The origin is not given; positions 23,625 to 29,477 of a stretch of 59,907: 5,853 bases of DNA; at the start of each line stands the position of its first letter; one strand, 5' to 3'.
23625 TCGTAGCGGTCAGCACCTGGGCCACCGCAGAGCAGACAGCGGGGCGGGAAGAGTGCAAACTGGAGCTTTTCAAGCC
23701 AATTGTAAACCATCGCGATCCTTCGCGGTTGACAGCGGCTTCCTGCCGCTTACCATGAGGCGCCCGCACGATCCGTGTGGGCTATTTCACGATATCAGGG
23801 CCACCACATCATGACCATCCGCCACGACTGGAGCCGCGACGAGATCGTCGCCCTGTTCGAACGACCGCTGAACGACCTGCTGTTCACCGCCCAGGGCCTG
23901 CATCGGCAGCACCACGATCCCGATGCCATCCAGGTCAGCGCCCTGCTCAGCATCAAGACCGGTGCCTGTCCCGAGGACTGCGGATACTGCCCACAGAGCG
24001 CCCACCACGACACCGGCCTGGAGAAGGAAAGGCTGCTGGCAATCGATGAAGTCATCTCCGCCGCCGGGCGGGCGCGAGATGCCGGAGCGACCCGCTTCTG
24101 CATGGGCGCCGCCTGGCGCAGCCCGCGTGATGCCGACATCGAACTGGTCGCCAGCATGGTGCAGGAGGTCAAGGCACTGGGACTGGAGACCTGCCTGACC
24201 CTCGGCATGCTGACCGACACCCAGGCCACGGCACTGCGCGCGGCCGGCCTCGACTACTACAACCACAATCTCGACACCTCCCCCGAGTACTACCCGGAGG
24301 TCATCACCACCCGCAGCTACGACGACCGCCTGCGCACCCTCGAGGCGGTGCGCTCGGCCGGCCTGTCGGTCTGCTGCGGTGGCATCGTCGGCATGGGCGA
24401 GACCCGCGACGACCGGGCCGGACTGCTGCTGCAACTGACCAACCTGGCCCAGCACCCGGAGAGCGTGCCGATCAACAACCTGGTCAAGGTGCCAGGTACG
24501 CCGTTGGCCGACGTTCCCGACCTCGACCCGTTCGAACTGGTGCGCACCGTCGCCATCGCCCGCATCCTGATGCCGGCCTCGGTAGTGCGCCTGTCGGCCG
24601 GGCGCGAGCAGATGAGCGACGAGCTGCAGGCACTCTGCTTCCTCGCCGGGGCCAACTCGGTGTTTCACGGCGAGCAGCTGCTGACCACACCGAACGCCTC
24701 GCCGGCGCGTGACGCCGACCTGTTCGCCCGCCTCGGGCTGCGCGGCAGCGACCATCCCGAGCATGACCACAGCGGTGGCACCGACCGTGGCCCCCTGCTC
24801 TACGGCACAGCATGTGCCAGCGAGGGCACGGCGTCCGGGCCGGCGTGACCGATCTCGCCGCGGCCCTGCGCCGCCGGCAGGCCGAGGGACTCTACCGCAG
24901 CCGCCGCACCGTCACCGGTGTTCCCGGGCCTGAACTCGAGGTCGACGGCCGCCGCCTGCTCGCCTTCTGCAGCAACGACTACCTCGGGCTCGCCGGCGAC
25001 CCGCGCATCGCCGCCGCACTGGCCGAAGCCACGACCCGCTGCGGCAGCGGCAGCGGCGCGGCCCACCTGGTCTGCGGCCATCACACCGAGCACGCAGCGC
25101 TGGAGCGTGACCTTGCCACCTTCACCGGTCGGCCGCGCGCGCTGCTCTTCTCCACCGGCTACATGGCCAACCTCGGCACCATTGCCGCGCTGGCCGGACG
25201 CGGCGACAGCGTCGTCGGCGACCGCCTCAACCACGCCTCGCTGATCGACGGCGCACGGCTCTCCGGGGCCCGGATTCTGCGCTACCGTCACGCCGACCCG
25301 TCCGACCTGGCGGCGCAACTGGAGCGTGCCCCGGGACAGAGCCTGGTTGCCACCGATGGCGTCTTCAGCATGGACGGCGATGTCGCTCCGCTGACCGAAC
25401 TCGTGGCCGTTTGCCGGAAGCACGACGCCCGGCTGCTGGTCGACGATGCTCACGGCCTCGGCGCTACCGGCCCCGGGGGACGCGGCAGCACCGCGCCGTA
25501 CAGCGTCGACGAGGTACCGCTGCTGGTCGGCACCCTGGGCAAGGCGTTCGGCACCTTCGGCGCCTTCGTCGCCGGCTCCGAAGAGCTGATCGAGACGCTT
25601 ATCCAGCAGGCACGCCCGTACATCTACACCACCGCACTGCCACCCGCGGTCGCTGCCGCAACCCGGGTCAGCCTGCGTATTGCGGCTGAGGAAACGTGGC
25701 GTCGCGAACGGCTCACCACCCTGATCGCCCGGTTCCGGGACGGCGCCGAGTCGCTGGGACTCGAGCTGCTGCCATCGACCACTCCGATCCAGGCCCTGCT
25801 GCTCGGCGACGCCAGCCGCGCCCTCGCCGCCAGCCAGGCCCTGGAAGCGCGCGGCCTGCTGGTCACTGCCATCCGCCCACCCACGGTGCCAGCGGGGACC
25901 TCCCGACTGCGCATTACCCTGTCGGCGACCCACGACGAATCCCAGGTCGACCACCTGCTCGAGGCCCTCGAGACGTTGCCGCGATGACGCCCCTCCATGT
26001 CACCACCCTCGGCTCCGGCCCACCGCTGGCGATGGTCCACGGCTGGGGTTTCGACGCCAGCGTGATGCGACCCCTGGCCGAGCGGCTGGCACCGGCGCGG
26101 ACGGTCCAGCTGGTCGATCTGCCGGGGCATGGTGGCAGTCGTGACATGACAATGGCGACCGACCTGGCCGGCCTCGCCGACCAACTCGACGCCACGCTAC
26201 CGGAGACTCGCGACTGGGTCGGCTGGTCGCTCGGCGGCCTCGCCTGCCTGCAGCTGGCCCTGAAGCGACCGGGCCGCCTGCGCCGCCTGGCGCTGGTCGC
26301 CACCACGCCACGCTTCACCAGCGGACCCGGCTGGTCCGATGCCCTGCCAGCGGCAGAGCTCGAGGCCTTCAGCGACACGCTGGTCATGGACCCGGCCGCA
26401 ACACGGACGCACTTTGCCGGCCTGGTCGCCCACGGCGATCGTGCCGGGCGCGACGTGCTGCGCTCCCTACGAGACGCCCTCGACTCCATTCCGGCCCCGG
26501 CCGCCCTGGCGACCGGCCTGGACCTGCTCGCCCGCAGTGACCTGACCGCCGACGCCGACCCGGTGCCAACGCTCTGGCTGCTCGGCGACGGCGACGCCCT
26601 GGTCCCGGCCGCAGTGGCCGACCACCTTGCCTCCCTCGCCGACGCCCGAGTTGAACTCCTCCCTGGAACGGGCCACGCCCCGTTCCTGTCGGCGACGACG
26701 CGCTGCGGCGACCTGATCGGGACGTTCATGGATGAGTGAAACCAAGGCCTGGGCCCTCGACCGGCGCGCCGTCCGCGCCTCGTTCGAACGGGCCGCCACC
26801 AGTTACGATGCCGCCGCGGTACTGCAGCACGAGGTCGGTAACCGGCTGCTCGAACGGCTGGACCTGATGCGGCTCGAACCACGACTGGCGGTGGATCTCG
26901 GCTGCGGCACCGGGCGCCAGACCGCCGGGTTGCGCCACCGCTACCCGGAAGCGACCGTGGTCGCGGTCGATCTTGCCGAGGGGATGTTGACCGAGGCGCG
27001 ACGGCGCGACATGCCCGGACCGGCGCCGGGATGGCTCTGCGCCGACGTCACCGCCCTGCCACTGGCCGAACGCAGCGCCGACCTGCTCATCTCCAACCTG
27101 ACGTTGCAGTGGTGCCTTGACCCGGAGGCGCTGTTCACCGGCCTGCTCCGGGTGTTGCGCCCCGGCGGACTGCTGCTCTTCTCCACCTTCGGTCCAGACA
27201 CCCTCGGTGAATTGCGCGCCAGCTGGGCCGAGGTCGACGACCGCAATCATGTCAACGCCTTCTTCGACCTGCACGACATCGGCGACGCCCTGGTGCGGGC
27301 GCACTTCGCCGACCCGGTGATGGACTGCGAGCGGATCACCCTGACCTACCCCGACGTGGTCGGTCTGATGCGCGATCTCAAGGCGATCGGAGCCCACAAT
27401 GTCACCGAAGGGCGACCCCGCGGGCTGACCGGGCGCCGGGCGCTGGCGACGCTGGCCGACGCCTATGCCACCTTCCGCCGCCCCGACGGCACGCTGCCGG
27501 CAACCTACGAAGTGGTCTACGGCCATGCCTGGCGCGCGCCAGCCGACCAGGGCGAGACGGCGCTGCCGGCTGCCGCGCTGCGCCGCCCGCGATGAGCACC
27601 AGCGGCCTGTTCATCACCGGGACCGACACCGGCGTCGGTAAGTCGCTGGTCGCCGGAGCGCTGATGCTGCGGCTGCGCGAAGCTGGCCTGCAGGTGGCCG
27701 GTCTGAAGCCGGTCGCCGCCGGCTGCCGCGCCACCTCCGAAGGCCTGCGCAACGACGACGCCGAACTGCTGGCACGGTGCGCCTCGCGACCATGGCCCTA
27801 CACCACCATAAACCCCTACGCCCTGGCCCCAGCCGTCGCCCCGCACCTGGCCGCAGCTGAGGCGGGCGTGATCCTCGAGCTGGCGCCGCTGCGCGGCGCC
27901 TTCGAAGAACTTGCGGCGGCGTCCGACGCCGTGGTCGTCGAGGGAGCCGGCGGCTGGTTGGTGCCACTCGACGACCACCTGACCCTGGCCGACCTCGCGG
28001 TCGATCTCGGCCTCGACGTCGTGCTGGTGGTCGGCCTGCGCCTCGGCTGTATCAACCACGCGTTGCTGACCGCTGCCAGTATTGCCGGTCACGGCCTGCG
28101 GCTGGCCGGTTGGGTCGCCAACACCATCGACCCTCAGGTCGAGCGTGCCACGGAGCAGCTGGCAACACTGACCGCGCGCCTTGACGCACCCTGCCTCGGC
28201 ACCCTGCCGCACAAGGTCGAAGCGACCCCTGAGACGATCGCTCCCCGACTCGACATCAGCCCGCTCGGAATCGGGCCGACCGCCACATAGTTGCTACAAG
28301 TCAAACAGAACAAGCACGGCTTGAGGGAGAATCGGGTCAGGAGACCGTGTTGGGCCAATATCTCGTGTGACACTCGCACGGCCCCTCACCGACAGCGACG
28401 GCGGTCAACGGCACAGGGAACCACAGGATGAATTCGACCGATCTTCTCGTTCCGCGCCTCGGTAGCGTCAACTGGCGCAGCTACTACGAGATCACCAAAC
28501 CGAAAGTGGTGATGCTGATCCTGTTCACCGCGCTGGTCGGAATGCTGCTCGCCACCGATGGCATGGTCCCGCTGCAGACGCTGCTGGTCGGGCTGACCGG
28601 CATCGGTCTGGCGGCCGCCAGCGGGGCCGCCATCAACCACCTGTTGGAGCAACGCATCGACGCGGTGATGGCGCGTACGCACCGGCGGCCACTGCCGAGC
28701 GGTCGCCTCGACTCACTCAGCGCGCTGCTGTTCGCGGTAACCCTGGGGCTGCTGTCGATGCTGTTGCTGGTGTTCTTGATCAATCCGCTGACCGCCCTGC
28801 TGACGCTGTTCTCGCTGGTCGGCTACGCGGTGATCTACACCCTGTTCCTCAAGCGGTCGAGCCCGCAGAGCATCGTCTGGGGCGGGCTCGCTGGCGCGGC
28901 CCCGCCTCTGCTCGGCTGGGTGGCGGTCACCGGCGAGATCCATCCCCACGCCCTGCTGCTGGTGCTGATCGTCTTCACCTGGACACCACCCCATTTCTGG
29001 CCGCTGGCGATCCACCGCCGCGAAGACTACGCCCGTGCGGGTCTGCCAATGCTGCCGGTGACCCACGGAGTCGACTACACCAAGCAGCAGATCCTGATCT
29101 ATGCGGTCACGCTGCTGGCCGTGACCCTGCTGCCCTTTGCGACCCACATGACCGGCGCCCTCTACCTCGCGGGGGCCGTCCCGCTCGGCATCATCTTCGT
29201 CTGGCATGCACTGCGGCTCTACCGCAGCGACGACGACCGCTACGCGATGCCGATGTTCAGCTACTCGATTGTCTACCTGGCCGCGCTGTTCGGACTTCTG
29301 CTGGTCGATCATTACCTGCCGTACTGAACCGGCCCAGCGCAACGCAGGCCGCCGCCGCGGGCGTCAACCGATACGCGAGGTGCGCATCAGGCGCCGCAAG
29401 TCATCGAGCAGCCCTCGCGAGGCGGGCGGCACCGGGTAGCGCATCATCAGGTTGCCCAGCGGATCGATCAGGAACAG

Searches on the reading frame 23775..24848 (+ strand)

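Call 45: search_protein_families(library=pfam, proteins=[window:23775-24848:+], max_evalue=0.0001)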
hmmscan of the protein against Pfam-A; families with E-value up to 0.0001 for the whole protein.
window:23775-24848:+ (357 aa): 2 families
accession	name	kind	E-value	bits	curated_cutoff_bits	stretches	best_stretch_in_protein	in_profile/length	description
PF06968.18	BATS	-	1.7e-28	99.1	22.2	1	232-322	1-87/88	Biotin and Thiamin Synthesis associated domain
PF04055.27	Radical_SAM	-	7.7e-22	78.7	29.5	1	61-218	3-163/166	Radical SAM superfamily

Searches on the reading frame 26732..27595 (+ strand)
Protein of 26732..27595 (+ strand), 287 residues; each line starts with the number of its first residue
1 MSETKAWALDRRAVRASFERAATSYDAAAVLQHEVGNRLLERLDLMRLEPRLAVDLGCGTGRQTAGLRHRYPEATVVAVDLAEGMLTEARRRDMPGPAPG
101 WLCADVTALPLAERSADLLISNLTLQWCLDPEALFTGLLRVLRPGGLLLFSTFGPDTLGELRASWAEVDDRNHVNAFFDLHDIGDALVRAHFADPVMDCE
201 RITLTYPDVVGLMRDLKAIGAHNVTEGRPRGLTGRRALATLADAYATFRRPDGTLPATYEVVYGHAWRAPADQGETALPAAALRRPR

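Call 45: search_protein_families(library=pfam, proteins=[window:26732-27595:+], max_evalue=0.0001)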
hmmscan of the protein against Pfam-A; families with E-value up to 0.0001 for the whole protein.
window:26732-27595:+ (287 aa): 6 families
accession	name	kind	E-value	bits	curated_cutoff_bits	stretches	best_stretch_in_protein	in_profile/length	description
PF08241.18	Methyltransf_11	-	3.4e-22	79.3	21.2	1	54-150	1-95/95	Methyltransferase domain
PF13649.12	Methyltransf_25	-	2.5e-19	70.2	27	1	54-146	2-97/97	Methyltransferase domain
PF08242.18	Methyltransf_12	-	1.4e-12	48.6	30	1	54-148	1-98/98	Methyltransferase domain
PF13847.12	Methyltransf_31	-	9e-12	45.3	27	1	54-168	8-125/145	Methyltransferase domain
PF13489.12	Methyltransf_23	-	1.2e-10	41.7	27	1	47-192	20-159/164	Methyltransferase domain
PF01209.24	Ubie_methyltran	-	2.4e-09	37.3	20.1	1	12-151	7-152/233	ubiE/COQ5 methyltransferase family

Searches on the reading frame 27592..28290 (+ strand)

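Call 45: search_protein_families(library=pfam, proteins=[window:27592-28290:+], max_evalue=0.0001)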
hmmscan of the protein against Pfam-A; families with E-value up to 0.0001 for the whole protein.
window:27592-28290:+ (232 aa): 2 families
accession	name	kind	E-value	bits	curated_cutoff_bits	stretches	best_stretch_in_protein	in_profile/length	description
PF13500.12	AAA_26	-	1.7e-39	136.2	27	1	5-214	2-197/198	AAA domain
PF01656.29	CbiA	-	6.1e-14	52.5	25.4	1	7-210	2-114/125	CobQ/CobB/MinD/ParA nucleotide binding domain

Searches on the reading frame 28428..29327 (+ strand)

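Call 45: search_protein_families(library=pfam, proteins=[window:28428-29327:+], max_evalue=0.0001)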
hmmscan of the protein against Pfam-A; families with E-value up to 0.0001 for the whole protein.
window:28428-29327:+ (299 aa): 1 family
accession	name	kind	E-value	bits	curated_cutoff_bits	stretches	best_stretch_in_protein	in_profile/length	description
PF01040.23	UbiA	-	2.7e-67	227.1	34.2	1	32-277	2-244/250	UbiA prenyltransferase family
